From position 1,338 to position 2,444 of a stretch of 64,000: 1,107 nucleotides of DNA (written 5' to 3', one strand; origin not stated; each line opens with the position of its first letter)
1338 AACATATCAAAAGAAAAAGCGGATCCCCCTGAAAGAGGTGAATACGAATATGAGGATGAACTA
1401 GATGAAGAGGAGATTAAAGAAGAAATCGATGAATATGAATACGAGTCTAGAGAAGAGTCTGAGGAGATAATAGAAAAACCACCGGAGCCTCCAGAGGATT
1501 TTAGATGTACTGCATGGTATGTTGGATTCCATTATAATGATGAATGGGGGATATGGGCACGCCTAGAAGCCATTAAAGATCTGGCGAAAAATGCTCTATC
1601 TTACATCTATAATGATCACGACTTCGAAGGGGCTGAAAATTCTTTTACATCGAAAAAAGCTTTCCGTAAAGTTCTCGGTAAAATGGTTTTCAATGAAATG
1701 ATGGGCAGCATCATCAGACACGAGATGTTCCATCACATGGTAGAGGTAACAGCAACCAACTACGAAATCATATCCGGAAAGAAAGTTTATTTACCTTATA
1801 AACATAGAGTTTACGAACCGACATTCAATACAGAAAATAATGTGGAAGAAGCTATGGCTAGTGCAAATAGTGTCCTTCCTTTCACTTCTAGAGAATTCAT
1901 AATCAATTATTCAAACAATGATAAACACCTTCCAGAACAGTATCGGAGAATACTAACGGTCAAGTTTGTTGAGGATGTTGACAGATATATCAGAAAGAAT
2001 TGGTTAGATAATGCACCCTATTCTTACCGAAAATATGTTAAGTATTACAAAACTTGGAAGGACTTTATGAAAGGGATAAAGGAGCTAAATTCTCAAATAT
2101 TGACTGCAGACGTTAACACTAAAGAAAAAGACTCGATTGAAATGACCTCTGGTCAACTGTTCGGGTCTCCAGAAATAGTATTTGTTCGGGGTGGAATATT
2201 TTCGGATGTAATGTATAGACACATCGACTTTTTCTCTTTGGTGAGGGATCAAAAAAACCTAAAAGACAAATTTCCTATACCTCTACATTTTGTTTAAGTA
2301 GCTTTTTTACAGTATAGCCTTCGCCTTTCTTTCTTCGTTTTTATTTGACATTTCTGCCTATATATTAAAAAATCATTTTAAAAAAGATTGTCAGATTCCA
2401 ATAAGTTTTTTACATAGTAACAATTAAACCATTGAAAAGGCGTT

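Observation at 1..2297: HerA-like ATPase followed by an acidic HExxH (SprT-like) protein: candidate two-gene conflict or repair module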

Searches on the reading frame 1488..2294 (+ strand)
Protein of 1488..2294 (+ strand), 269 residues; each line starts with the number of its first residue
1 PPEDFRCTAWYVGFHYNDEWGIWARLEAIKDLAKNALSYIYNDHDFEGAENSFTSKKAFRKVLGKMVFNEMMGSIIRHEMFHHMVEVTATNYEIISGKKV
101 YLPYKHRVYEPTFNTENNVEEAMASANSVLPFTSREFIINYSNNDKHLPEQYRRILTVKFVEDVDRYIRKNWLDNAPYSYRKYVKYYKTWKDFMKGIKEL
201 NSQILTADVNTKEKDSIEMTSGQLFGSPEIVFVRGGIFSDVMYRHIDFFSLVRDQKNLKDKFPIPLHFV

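Call 30: search_protein_representatives(alignment_id=A2)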
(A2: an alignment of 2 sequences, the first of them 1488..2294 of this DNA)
Query: 2 sequences, 276 profile positions. Proteins with E-value up to 0.001 (for the whole library): 336; up to 1e-10: 7; up to 1e-30: 1. The best 150 are listed.
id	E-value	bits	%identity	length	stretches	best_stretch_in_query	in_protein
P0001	1.2e-160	550.0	-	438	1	1-276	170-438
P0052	7.2e-12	62.1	-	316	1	5-133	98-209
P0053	1.1e-11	61.4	-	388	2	74-167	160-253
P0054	3.5e-11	59.8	-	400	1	6-139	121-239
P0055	4.8e-11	59.4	-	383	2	78-134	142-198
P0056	5.7e-11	59.1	-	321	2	78-160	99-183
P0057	1.0e-10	58.3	-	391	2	73-146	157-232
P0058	1.2e-10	58.1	-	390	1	6-133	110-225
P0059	2.1e-10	57.3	-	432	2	78-134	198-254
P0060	2.2e-10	57.2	-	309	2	79-138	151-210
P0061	3.8e-10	56.4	-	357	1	5-142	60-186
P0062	4.9e-10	56.1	-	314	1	8-134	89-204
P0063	6.4e-10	55.7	-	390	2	80-142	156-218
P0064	6.6e-10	55.6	-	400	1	6-134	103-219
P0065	6.8e-10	55.6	-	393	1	6-213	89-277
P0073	4.2e-09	53.0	-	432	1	6-133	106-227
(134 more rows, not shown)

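Call 32: search_protein_families(library=pfam, alignment_id=A3, max_evalue=0.01)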
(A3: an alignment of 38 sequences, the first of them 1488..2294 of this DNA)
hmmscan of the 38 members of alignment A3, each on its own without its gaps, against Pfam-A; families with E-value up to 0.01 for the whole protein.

A. member 1, window:1488-2294:+ (269 aa): 0 families

B. families by the number of members that match (of 38 scanned): 2 families
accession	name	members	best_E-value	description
PF07927.17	HicA_toxin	14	1.1e-10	HicA toxin of bacterial toxin-antitoxin,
PF01172.24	SBDS_N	1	0.0016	Shwachman-Bodian-Diamond syndrome (SBDS) N-terminal domain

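Call 33: search_protein_families(library=ncbifam, alignment_id=A3, max_evalue=0.01)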
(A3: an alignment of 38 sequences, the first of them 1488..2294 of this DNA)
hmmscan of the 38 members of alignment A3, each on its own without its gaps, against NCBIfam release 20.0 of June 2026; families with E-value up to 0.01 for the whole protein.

A. member 1, window:1488-2294:+ (269 aa): 0 families

B. families by the number of members that match (of 38 scanned): 1 family
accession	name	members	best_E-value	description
NF004514.1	PRK05855.1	1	0.0026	SDR family oxidoreductase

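Call 41: search_solved_structures(query=A4, max_evalue=10, show_alignments=3)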
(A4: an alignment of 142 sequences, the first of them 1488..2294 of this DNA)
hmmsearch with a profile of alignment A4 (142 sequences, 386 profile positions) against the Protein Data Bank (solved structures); distinct sequences matched with E-value up to 10: 5.
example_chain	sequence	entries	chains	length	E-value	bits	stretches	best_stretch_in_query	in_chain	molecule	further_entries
5yrz_B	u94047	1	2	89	1.5e-07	34.5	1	294-348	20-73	HicA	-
6g26_E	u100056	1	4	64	0.0012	21.7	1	308-365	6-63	HicA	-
4c26_A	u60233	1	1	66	0.0015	21.3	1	308-365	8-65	HICA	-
4p78_C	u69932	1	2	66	0.0043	19.8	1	310-366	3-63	HicA3 Toxin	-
1whz_A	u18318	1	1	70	0.022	17.5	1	309-366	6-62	Hypothetical protein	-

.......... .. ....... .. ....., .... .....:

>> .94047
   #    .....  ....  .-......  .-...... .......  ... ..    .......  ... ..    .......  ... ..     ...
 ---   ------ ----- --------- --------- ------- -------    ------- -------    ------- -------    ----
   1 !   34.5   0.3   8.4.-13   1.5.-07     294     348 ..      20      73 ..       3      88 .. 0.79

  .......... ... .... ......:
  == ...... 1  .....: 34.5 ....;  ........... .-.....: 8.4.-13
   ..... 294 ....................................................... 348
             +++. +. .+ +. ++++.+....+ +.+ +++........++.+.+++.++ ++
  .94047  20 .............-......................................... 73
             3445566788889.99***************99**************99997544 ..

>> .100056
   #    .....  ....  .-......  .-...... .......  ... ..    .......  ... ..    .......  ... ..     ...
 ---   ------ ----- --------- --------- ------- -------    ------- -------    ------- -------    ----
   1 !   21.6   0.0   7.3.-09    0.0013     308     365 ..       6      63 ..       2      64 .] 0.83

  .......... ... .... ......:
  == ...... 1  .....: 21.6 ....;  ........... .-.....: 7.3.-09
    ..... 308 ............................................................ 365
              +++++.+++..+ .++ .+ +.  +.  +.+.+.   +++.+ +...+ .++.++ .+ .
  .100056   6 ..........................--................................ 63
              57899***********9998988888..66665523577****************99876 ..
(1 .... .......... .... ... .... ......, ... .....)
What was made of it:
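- On Gluzincin metallopeptidases (clan MA(E)-like): A PDB profile search finds only HicA (call 41).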

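Call 43: search_protein_families(library=padloc, proteins=[P0065, P0052, P0054], max_evalue=0.01)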
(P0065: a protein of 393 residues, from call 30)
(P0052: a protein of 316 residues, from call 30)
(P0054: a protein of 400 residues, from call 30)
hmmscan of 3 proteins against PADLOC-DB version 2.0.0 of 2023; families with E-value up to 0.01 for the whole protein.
P0065 (393 aa): 0 families

P0052 (316 aa): 0 families

P0054 (400 aa): 0 families

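Call 44: search_protein_families(library=phrogs, proteins=[P0065, P0052, P0054], max_evalue=0.01)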
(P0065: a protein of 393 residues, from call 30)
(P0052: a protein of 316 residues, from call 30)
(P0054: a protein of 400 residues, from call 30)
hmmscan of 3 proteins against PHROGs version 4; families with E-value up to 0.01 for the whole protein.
P0065 (393 aa): 1 family
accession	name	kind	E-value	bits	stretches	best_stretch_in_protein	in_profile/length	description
phrog_353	-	moron, auxiliary metabolic gene and host takeover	6.5e-06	27.1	1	325-385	4-66/73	toxin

P0052 (316 aa): 0 families

P0054 (400 aa): 0 families

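Call 45: predict_structure(alignment_id=A4)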
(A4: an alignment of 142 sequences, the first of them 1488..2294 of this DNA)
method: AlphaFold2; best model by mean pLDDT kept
length: 269 residues; sequences in the alignment: 142
mean_pLDDT: 84.1   pTM: 0.85
mean pLDDT of the five models: 84.1, 82.9, 82.5, 82.0, 81.5
residues with pLDDT >= 90: 167; 70-90: 51; 50-70: 27; < 50: 24
segments of 3 or more residues with pLDDT < 50: 220-223, 225-242
pLDDT, mean of each block of 10 residues (from residue 1): 73 96 95 95 92 95 93 93 93 93 98 97 94 73 74 88 93 94 93 91 94 63 45 41 61 70 86
secondary structure, 60 per line:
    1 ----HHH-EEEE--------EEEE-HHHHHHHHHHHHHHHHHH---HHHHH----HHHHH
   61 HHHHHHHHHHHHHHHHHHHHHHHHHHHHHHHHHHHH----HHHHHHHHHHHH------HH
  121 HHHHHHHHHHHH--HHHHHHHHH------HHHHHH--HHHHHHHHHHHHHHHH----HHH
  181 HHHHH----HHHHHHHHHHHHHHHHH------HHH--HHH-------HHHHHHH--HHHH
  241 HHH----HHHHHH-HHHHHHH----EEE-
elements in order: E9-12 E21-24 H26-43 H47-51 H56-96 H101-112 H119-132 H135-143 H150-155 H158-173 H178-185 H190-206 H228-234 H237-243 H248-253 H255-261 E266-268
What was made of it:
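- HExxH sits on a long helix and EE starts the next long helix (call 45).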

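Call 58: find_homologous_proteins(query=A4, max_evalue=0.00001)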
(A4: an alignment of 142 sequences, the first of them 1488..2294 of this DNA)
Query A4 (142 sequences) (269 aa, profile of the alignment): 18 proteins with E <= 0.00001 among 8000 candidates.
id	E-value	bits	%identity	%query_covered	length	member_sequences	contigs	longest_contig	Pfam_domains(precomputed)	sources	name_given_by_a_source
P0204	3.6e-120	420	31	46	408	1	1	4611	PF07927.18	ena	-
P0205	1.4e-113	398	24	76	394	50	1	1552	PF07927.18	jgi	-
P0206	1.0e-107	379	27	77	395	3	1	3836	-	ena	-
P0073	1.6e-71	260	33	45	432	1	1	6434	-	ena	-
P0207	1.6e-71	260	25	79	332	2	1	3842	-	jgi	jgi:hypothetical protein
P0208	5.6e-71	258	31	45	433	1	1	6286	-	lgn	-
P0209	3.7e-66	242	28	48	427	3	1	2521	-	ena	-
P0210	4.3e-66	242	25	47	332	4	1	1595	-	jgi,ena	-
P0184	6.3e-65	238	27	45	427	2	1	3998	-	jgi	-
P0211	6.3e-55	205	27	48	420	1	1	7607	PF07927.18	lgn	-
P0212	1.1e-50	191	30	48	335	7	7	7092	-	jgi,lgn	jgi:hypothetical protein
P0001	5.3e-49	186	100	100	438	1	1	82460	-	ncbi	-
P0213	7.9e-49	185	31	48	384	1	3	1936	PF07927.18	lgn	-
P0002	1.8e-45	174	50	100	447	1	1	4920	-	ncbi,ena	-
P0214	1.0e-42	165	24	45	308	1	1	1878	-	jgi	jgi:hypothetical protein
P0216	3.5e-27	114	29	19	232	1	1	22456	-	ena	-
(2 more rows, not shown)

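Call 59: find_encoding_contigs(protein=P0212, flank=5000, max_places=5)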
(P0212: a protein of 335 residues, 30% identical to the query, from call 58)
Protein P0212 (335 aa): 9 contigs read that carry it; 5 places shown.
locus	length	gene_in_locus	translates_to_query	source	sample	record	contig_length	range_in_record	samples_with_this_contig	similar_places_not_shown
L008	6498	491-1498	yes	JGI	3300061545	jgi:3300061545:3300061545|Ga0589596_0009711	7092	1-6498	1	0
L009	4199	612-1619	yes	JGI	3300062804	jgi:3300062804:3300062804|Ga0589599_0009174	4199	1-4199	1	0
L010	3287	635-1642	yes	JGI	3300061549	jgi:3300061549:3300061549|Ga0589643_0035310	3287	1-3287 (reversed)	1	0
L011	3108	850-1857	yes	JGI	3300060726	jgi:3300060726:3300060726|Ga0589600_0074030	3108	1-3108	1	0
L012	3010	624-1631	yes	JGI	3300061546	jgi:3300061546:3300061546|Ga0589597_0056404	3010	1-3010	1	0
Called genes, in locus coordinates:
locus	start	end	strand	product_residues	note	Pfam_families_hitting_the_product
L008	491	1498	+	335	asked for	-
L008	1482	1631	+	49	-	-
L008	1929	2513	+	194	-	-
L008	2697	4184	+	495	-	PF11074:DUF2779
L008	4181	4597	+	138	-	-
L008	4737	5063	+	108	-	-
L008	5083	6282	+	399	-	-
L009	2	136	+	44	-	?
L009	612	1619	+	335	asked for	-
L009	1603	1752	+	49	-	-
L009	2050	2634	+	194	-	-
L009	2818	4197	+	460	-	?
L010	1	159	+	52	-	?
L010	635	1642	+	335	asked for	-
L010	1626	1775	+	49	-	-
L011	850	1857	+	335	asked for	-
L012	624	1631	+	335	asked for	-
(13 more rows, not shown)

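Call 60: find_encoding_contigs(protein=P0211, flank=5000, max_places=3)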
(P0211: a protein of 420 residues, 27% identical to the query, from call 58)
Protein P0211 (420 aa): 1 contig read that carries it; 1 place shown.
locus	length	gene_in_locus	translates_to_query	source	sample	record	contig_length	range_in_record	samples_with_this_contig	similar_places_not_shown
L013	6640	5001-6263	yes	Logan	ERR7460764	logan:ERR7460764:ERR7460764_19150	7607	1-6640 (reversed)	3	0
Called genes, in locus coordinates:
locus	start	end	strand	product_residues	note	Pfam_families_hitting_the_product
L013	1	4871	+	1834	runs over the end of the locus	PF10412:TrwB_AAD_bind (faint)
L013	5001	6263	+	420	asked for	PF07927:HicA_toxin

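Call 61: find_encoding_contigs(protein=P0073, flank=5000, max_places=3)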
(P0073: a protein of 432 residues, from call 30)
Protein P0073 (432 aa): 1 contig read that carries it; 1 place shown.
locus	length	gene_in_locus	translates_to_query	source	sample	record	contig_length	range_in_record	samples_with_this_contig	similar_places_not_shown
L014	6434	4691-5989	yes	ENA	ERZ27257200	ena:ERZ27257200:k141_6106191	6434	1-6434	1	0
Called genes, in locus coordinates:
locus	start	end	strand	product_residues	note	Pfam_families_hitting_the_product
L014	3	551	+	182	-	?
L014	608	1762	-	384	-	PF13356:Arm-DNA-bind_3, PF14659:Phage_int_SAM_3, PF22022:Phage_int_M (weak), PF00589:Phage_integrase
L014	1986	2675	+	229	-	PF00376:MerR (weak), PF13411:MerR_1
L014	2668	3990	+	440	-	PF00092:VWA, PF13519:VWA_2, PF13768:VWA_3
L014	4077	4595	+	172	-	-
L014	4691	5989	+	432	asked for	-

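Call 63: fold_search(model_id=the predicted structure, library=pdb)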
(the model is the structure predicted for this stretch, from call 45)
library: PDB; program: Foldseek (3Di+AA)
matches with E <= 10: 127; with E <= 0.001: 0
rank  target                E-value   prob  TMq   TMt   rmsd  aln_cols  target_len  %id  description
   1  3hai_C                5.5e-01  0.10  0.17  0.17  42.1       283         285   11  Crystal structure of human PACSIN1 F-BAR domain (P21 lattice) (released 2009-06-16)
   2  4bne_B                7.9e-01  0.07  0.15  0.14  37.6       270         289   15  Pacsin2 Interacts with Membranes and Actin-Filaments (released 2014-05-14)
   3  5h3d_B                9.0e-01  0.08  0.15  0.12  35.1       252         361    8  Helical structure of membrane tubules decorated by ACAP1 (BARPH doamin) protein by cryo-electron microscopy and MD sim (released 2019-01-16)
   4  3q84_H                9.0e-01  0.06  0.16  0.15  42.4       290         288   12  Crystal structure of human PACSIN 1 F-BAR domain (released 2012-02-22)
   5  4txa                  1.1e+00  0.08  0.17  0.14  23.8       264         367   10  Crystal structure of N-terminus of Roquin (released 2015-03-11)
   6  4wpe                  1.2e+00  0.06  0.16  0.15  41.4       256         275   14  Crystal Structure of Hof1p F-BAR domain (released 2014-12-24)
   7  2x3v_B                1.2e+00  0.06  0.17  0.16  42.6       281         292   13  Structure of The F-BAR Domain of Mouse Syndapin I (released 2010-04-07)
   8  5c5b_C                1.2e+00  0.03  0.11  0.09  34.6       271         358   12  Crystal Structure of Human APPL BAR-PH Heterodimer (released 2016-06-22)
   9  4bne_A                1.4e+00  0.08  0.18  0.17  40.2       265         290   14  Pacsin2 Interacts with Membranes and Actin-Filaments (released 2014-05-14)
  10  3q0k_D                1.7e+00  0.06  0.17  0.16  40.4       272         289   13  Crystal structure of Human PACSIN 2 F-BAR (released 2012-02-15)
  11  4h8s_C                1.7e+00  0.06  0.15  0.12  36.4       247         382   13  Crystal structure of human APPL2BARPH domain (released 2012-10-17)
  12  2a2o_A                1.9e+00  0.11  0.19  0.22  15.9       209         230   10  CRYSTAL STRUCTURE OF a putativeTenA family transcriptional regulator (BT_3146) FROM BACTEROIDES THETAIOTAOMICRON VPI-5 (released 2005-07-26)
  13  5h3d_A                2.0e+00  0.07  0.17  0.14  37.0       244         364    9  Helical structure of membrane tubules decorated by ACAP1 (BARPH doamin) protein by cryo-electron microscopy and MD sim (released 2019-01-16)
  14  8iuk_R                2.2e+00  0.04  0.16  0.15  22.8       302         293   11  Cryo-EM structure of the PGF2-alpha-bound human PTGFR-Gq complex (released 2023-07-12)
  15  2v0o_B                2.3e+00  0.08  0.20  0.20  36.2       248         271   10  FCHO2 F-BAR domain (released 2007-06-26)
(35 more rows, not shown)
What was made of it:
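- On Gluzincin metallopeptidases (clan MA(E)-like): Foldseek finds nothing significant (call 63).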

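Call 64: fold_search(model_id=the predicted structure, library=viral)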
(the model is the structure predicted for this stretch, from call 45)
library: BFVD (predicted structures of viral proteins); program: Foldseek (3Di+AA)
matches with E <= 10: 82; with E <= 0.001: 0
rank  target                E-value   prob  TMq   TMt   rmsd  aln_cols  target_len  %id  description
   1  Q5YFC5                6.9e-01  0.08  0.16  0.14  42.8       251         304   10  Uncharacterized protein [Singapore grouper iridovirus]
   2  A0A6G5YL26            7.2e-01  0.07  0.13  0.09  22.9       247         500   16  (no name in the UniProt tables at hand)
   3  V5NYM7                1.8e+00  0.07  0.17  0.16  15.3       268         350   12  F-US12 protein [Chelonid alphaherpesvirus 5]
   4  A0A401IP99            2.1e+00  0.04  0.16  0.09  22.6       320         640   13  Wsv271-like protein [Marsupenaeus japonicus endogenous nimavirus]
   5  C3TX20                2.4e+00  0.08  0.20  0.21  19.3       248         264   12  Uncharacterized protein [Euproctis pseudoconspersa nucleopolyhedrovirus]
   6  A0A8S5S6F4            2.4e+00  0.04  0.17  0.15  27.6       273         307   14  Uncharacterized protein [Podoviridae sp. ctsUe5]
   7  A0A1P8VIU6            2.4e+00  0.04  0.15  0.14  22.3       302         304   14  Envelope protein [Murid betaherpesvirus 3]
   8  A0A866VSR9            2.7e+00  0.04  0.13  0.11  21.9       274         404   12  G protein-coupled receptor-1 [Elephant endotheliotropic herpesvirus 3A]
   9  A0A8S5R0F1            2.9e+00  0.04  0.15  0.16  21.0       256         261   12  Uncharacterized protein (Fragment) [Myoviridae sp. ctxjh1]
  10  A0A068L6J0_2          2.9e+00  0.02  0.13  0.04  20.9       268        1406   12  Genome polyprotein (Fragment) [Bovine viral diarrhea virus (isolate NADL)]
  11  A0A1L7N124            3.1e+00  0.04  0.17  0.19  22.1       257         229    9  Uncharacterized protein [Ralstonia phage RP12]
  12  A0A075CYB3            3.1e+00  0.02  0.11  0.11  41.4       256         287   10  Protein EE1A [Elephant endotheliotropic herpesvirus 5]
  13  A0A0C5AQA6            3.7e+00  0.03  0.16  0.14  21.6       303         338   14  ORF125 [Spodoptera frugiperda granulovirus]
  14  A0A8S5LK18            3.8e+00  0.03  0.13  0.12  23.3       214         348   14  Uncharacterized protein [Siphoviridae sp. ct3o911]
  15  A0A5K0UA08            3.8e+00  0.02  0.14  0.09  24.7       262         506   12  Uncharacterized protein [Yasminevirus sp. GU-2018]
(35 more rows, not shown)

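Call 65: search_protein_families(library=pfam, proteins=[L013:3-4868:+, L014:4077-4592:+, L008:1929-2510:+, L008:5083-6279:+], max_evalue=0.1)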
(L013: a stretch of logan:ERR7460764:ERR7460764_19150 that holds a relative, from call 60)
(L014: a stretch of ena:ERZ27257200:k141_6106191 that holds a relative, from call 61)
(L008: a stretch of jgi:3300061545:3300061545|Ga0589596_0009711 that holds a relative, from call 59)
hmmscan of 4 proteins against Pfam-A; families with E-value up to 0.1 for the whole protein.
L013:3-4868:+ (1622 aa): 3 families
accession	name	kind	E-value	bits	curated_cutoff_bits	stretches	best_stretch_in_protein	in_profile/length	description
PF10412.15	TrwB_AAD_bind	-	1.4e-05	24.6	20.5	0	1266-1321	10-58/387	Type IV secretion-system coupling protein DNA-binding domain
PF12846.13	AAA_10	-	0.00021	20.9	27.5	1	1503-1614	246-358/362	AAA-like domain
PF13401.12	AAA_22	-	0.048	14.4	27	0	1273-1313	7-40/130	AAA domain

L014:4077-4592:+ (172 aa): 1 family
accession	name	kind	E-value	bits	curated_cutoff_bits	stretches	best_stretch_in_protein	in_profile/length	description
PF24820.1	Diguanyl_cycl_sensor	-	0.064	13.6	28.1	1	93-139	39-87/109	Diguanylate cyclase-like sensor domain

L008:1929-2510:+ (194 aa): 0 families

L008:5083-6279:+ (399 aa): 2 families
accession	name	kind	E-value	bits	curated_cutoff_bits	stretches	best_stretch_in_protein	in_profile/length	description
PF14088.11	DUF4268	-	0.0093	16.4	27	1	254-388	2-138/140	Domain of unknown function (DUF4268)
PF01939.22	NucS_C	-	0.087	13.2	24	0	47-116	11-77/124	Endonuclease NucS C-terminal domain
